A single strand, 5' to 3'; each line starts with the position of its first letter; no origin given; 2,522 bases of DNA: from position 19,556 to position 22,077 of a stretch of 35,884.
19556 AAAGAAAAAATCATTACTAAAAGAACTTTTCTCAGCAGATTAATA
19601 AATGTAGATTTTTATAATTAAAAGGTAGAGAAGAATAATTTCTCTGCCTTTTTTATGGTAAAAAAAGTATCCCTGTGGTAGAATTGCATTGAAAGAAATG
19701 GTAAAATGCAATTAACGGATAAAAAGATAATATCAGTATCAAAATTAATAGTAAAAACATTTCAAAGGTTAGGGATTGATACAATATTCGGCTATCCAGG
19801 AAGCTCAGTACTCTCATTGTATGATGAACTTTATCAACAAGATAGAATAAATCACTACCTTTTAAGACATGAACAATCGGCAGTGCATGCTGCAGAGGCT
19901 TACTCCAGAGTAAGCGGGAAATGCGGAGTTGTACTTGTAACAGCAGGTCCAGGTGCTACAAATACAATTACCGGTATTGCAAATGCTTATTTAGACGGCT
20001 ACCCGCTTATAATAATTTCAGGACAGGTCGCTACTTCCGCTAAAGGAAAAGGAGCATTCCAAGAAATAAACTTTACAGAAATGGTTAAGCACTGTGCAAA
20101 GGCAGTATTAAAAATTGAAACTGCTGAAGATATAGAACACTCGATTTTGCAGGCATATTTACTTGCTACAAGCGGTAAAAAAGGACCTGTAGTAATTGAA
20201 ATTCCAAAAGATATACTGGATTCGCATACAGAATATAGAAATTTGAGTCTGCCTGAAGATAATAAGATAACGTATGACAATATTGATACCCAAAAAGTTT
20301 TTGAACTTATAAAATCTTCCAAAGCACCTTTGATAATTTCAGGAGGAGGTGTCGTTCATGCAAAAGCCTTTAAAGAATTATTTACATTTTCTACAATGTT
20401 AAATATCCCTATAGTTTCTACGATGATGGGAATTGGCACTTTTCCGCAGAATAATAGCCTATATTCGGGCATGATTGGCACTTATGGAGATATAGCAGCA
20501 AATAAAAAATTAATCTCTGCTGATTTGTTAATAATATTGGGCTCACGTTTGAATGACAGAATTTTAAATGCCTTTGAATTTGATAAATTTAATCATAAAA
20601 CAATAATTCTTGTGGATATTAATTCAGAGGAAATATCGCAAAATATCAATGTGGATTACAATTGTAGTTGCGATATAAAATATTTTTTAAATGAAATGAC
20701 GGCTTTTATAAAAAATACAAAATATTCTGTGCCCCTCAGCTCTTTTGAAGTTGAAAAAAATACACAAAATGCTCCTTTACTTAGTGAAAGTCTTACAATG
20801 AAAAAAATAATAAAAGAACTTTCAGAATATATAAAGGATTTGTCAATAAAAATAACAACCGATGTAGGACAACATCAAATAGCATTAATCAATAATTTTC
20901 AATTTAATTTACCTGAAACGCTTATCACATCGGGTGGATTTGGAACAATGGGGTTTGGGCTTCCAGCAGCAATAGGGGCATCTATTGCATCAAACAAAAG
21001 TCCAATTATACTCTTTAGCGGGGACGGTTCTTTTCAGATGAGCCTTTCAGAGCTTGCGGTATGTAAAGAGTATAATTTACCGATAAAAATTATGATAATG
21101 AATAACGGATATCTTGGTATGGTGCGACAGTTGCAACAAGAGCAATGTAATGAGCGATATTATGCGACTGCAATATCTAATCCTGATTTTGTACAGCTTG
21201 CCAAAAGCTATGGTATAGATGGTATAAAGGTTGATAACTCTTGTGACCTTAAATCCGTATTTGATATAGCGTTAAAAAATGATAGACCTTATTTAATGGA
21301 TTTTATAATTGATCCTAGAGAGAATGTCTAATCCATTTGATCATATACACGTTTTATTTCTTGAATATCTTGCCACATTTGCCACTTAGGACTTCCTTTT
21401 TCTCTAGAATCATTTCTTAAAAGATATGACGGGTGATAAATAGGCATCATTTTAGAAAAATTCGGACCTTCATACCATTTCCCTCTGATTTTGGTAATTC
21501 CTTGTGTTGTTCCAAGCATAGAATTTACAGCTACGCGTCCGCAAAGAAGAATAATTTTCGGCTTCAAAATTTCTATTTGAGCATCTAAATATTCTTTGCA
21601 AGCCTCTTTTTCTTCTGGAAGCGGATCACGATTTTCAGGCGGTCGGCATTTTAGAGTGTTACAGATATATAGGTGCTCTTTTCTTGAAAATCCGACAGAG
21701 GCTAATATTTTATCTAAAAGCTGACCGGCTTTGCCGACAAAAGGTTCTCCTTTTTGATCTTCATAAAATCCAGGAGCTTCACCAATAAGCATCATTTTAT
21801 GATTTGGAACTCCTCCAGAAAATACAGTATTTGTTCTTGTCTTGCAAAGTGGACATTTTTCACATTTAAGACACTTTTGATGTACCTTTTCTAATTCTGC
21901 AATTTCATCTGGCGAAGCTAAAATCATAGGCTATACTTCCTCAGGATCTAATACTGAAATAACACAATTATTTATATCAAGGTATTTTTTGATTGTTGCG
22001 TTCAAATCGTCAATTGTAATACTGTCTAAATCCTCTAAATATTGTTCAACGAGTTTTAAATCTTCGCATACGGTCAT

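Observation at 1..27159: Three dispersed head-to-head XRE-HTH / prepilin gene cassettes, each with a private operator-like motif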

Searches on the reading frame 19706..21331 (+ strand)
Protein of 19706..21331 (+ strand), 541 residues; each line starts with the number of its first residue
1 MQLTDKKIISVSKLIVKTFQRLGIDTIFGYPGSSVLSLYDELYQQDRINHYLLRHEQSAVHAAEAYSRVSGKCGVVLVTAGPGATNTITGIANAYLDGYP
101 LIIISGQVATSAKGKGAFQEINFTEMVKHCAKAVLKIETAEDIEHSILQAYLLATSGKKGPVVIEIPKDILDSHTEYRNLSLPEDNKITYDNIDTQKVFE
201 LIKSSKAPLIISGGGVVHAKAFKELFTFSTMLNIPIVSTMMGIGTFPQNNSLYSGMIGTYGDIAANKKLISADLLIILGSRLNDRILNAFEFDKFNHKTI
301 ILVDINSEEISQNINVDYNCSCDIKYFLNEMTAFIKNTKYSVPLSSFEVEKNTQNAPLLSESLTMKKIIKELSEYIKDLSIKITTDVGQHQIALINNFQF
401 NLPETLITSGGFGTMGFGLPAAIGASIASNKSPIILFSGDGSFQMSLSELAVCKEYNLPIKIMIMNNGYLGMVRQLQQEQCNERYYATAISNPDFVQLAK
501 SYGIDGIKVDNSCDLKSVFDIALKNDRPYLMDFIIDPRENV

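Call 76: search_protein_families(library=pfam, proteins=[window:19706-21331:+], max_evalue=0.001)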
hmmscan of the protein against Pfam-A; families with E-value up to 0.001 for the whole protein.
window:19706-21331:+ (541 aa): 3 families
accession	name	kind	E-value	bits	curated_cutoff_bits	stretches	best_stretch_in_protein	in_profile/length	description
PF02775.26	TPP_enzyme_C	-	1.3e-49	168.3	21.9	1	386-532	1-150/151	Thiamine pyrophosphate enzyme, C-terminal TPP binding domain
PF02776.23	TPP_enzyme_N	-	2.1e-40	137.6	26.8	1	10-126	2-119/119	Thiamine pyrophosphate enzyme, N-terminal TPP binding domain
PF00205.28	TPP_enzyme_M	-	1.6e-34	119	30.4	1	196-330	2-136/137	Thiamine pyrophosphate enzyme, central domain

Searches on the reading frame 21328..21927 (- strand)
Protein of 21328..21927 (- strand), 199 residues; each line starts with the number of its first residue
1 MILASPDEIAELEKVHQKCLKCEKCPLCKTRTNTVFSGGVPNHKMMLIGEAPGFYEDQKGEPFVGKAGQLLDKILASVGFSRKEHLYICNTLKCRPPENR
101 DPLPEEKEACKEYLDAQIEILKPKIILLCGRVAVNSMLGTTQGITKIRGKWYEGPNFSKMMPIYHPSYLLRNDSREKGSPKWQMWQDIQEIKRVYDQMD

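Call 76: search_protein_families(library=pfam, proteins=[window:21328-21927:-], max_evalue=0.001)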
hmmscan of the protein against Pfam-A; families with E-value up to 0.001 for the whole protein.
window:21328-21927:- (199 aa): 1 family
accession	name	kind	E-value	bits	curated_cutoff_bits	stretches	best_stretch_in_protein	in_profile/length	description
PF03167.25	UDG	-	1.6e-36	126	24.3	1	39-189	4-141/141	Uracil DNA glycosylase superfamily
